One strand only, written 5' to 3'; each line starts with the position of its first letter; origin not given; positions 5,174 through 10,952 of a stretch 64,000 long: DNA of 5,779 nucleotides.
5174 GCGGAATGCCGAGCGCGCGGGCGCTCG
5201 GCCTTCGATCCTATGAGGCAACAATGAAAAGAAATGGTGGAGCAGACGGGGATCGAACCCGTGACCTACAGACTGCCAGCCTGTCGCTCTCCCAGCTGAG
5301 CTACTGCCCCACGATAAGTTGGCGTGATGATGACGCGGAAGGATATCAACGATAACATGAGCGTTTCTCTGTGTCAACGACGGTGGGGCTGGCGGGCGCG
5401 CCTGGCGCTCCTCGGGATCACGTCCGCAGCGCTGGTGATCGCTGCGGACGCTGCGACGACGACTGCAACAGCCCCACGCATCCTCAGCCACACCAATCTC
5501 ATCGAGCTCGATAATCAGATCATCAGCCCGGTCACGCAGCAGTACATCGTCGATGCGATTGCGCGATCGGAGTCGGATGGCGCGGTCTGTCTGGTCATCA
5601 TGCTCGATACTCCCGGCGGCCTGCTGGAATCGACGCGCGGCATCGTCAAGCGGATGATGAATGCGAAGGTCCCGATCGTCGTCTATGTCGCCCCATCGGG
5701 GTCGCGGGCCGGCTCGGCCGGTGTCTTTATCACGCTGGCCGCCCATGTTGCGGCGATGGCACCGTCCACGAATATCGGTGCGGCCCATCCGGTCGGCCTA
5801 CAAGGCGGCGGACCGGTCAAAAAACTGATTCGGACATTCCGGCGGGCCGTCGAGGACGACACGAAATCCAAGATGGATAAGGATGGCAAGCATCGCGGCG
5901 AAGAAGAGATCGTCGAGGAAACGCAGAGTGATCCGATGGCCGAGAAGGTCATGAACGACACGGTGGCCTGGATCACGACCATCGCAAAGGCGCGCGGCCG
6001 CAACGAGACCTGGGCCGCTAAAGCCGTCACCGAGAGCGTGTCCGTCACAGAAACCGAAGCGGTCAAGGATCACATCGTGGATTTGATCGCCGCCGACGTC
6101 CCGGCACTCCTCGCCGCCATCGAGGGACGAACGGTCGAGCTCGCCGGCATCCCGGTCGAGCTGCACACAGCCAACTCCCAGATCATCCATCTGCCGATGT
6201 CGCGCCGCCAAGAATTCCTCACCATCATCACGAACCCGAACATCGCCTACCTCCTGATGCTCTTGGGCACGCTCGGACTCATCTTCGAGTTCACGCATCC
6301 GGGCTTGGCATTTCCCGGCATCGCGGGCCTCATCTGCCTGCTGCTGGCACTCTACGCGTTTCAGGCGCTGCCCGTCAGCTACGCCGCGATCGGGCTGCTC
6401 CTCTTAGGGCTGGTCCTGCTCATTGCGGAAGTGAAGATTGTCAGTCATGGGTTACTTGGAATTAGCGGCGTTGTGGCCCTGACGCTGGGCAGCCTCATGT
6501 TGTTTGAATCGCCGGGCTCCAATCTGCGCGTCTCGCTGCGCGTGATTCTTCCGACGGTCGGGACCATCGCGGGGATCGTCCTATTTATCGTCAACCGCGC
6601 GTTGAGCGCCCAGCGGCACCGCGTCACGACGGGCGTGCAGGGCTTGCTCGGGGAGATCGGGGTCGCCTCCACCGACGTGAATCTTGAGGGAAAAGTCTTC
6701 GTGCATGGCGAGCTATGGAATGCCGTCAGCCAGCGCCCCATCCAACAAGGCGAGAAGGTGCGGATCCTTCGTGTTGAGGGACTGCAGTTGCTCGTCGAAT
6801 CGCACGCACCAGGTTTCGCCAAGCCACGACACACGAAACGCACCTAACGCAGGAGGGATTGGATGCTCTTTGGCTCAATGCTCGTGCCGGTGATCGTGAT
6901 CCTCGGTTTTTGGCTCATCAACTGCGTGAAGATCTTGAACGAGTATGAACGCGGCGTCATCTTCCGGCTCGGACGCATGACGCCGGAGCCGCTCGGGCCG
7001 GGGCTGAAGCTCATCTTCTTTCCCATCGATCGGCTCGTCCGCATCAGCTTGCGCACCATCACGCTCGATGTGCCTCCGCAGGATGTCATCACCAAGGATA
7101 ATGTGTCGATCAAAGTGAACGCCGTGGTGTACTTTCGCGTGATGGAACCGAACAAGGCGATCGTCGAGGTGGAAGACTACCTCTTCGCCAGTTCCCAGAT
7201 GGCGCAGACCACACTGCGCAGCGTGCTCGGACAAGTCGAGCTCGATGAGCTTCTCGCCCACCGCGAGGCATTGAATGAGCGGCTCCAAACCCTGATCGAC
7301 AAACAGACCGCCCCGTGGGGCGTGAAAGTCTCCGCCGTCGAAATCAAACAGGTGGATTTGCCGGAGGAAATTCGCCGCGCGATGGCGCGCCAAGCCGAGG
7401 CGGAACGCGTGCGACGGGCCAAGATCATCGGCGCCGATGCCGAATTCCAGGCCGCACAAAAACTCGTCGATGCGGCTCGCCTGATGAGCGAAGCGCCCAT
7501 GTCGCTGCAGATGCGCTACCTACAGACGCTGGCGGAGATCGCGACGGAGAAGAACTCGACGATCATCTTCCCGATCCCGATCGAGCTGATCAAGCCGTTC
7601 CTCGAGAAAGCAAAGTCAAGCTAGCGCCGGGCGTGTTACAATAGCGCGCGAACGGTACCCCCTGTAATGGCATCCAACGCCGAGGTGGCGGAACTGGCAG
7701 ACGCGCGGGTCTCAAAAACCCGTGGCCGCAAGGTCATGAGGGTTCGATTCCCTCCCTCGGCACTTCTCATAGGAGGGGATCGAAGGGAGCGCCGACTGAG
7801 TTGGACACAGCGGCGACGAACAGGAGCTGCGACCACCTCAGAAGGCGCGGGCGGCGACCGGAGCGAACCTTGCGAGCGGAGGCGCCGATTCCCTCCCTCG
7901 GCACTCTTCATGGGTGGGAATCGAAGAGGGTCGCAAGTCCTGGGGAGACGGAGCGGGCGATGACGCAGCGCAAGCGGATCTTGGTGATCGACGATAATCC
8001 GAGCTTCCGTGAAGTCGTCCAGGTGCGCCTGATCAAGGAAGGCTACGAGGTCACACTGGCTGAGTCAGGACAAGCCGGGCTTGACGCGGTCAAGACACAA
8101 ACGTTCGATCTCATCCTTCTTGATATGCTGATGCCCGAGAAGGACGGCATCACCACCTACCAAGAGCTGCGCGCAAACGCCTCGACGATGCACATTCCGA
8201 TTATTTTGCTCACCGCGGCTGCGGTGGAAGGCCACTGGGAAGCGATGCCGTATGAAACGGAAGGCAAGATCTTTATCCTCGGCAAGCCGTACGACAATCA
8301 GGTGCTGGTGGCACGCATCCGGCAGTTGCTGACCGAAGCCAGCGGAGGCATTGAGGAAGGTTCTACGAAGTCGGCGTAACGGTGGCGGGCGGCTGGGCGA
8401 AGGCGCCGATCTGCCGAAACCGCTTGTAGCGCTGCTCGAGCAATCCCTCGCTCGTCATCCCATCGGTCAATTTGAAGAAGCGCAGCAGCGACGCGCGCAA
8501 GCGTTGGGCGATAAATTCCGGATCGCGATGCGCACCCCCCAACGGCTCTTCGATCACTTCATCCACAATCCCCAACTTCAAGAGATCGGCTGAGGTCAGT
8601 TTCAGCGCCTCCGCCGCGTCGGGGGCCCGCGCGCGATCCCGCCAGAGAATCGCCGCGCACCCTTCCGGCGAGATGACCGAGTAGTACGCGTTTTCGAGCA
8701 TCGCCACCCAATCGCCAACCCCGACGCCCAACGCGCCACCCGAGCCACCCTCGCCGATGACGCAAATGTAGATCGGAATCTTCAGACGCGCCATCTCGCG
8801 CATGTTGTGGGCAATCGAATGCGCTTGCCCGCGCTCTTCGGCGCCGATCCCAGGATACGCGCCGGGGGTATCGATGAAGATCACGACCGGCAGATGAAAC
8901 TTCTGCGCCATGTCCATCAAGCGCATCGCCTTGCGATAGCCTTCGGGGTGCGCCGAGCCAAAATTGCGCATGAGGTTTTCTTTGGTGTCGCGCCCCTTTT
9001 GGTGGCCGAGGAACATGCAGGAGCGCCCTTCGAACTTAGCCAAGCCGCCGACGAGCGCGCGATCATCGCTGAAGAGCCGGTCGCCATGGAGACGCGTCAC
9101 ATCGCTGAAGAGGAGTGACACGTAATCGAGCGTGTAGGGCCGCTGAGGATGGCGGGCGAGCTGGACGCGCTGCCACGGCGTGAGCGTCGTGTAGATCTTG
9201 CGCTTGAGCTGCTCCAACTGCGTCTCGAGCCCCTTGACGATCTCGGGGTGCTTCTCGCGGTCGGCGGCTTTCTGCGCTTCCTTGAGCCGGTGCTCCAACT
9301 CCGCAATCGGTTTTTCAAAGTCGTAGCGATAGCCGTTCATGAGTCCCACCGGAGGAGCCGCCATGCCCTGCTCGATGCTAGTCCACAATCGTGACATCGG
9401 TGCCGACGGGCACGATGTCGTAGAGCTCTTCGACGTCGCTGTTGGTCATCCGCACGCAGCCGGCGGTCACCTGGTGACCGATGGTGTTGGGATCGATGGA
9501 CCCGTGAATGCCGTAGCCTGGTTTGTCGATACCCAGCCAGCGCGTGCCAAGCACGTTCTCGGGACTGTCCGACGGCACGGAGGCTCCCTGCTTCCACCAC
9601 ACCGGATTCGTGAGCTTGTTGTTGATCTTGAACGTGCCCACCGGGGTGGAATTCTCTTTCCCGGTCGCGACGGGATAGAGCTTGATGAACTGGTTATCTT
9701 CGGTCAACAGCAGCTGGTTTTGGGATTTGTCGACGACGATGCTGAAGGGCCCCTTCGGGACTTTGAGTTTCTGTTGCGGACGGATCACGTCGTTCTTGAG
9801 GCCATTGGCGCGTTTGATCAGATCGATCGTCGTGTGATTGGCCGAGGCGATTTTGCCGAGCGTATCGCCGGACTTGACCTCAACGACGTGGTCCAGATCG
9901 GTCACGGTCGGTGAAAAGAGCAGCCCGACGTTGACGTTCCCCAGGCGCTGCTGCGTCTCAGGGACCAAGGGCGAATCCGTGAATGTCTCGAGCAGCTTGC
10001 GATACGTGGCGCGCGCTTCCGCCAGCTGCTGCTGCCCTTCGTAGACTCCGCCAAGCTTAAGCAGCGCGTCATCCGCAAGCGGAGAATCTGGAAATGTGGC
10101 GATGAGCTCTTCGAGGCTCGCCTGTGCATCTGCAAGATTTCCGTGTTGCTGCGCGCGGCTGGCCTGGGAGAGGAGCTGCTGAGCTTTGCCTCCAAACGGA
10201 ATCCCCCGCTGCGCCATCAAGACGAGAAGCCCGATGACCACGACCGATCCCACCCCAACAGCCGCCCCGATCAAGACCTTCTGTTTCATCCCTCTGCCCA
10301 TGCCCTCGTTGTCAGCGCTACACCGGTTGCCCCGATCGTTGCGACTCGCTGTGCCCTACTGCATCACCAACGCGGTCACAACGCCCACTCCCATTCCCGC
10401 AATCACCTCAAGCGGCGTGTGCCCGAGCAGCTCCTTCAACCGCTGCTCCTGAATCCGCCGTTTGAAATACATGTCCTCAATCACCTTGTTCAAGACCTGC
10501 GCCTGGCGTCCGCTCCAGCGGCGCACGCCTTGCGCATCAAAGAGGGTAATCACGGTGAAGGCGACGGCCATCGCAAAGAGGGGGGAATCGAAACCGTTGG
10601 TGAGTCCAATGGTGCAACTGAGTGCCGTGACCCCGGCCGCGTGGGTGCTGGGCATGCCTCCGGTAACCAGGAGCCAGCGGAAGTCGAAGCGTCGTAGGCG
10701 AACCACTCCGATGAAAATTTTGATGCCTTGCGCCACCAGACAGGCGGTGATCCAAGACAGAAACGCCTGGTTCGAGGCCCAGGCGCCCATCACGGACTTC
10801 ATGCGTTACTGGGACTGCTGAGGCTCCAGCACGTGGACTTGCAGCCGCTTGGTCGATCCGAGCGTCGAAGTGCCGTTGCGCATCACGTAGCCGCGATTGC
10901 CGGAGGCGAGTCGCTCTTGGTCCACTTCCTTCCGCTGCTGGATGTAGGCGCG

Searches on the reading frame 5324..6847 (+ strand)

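Call 85: search_protein_families(library=pfam, proteins=[window:5324-6847:+], max_evalue=0.000001)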
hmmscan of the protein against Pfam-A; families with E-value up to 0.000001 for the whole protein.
window:5324-6847:+ (507 aa): 3 families
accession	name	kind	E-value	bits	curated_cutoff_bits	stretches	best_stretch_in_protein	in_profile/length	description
PF24961.1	NfeD_membrane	-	1.8e-28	99.4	26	1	306-423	1-117/119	NfeD integral membrane domain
PF25145.1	NfeD1b_N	-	1.6e-17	64.2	40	1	68-178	12-119/189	NfeD1b, N-terminal domain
PF01957.25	NfeD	-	4e-15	56.2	29.1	1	439-492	2-56/57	NfeD-like C-terminal, partner-binding domain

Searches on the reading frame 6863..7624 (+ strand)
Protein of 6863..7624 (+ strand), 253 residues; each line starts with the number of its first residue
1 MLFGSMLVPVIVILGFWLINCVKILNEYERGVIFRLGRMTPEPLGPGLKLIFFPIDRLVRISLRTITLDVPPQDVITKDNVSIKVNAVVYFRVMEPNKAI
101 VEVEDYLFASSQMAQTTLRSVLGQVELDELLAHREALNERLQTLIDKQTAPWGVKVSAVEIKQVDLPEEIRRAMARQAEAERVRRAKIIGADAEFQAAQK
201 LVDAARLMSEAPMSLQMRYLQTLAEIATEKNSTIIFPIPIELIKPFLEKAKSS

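Call 85: search_protein_families(library=pfam, proteins=[window:6863-7624:+], max_evalue=0.000001)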
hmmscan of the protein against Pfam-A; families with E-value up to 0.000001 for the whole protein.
window:6863-7624:+ (253 aa): 1 family
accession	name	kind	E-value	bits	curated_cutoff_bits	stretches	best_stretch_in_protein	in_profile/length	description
PF01145.31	Band_7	-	2.9e-37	128.8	23.6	1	24-194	2-175/176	SPFH domain / Band 7 family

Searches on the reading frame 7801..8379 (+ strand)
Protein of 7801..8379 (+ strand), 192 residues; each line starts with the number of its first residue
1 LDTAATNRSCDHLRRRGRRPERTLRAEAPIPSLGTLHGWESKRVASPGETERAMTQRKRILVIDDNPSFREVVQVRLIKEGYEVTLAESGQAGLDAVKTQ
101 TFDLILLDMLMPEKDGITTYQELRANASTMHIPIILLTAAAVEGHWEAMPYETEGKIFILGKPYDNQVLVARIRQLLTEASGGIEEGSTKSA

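Call 85: search_protein_families(library=pfam, proteins=[window:7801-8379:+], max_evalue=0.000001)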
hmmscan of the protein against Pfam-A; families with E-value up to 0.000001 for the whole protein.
window:7801-8379:+ (192 aa): 1 family
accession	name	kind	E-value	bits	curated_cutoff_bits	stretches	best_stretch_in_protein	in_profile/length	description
PF00072.30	Response_reg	-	7.5e-22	78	30.2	1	60-174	1-111/111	Response regulator receiver domain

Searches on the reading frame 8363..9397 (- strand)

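Call 85: search_protein_families(library=pfam, proteins=[window:8363-9397:-], max_evalue=0.000001)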
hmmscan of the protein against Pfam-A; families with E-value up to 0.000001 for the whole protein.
window:8363-9397:- (344 aa): 2 families
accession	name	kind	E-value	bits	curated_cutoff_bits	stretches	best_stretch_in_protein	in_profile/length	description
PF03255.19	ACCA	-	6.4e-139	462.9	23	1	25-331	2-310/310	Acetyl co-enzyme A carboxylase carboxyltransferase-like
PF01039.27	Carboxyl_trans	-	1.2e-16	60.8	22.3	1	114-260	283-425/493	Carboxyl transferase domain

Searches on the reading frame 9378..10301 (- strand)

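Call 85: search_protein_families(library=pfam, proteins=[window:9378-10301:-], max_evalue=0.000001)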
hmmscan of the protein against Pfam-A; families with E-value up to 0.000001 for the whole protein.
window:9378-10301:- (307 aa): 5 families
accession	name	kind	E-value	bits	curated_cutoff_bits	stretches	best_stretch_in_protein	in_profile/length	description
PF03734.19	YkuD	-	5.6e-25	89.1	23.4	1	187-305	3-146/146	L,D-transpeptidase catalytic domain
PF01476.26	LysM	-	6.7e-14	52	20.9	1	141-182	2-43/43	LysM domain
PF13432.12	TPR_16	-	1.2e-09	38.8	32.7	1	45-111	2-65/65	Tetratricopeptide repeat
PF13174.12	TPR_6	-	2.9e-08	34.3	26.3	0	78-110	1-33/33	Tetratricopeptide repeat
PF13428.12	TPR_14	-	1.3e-07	32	23.5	0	78-112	2-36/44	Tetratricopeptide repeat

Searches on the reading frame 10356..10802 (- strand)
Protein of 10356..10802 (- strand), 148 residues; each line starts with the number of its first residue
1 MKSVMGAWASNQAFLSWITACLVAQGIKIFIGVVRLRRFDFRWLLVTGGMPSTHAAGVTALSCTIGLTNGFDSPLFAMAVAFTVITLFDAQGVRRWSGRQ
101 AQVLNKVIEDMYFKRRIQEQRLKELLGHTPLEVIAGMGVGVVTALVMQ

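Call 87: search_protein_families(library=pfam, proteins=[window:10356-10802:-], max_evalue=0.000001)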
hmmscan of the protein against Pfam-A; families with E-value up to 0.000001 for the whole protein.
window:10356-10802:- (148 aa): 1 family
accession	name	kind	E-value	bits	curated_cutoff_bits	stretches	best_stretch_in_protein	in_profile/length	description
PF02681.20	DUF212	-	1.4e-43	148.5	26.5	1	10-142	2-125/126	Divergent PAP2 family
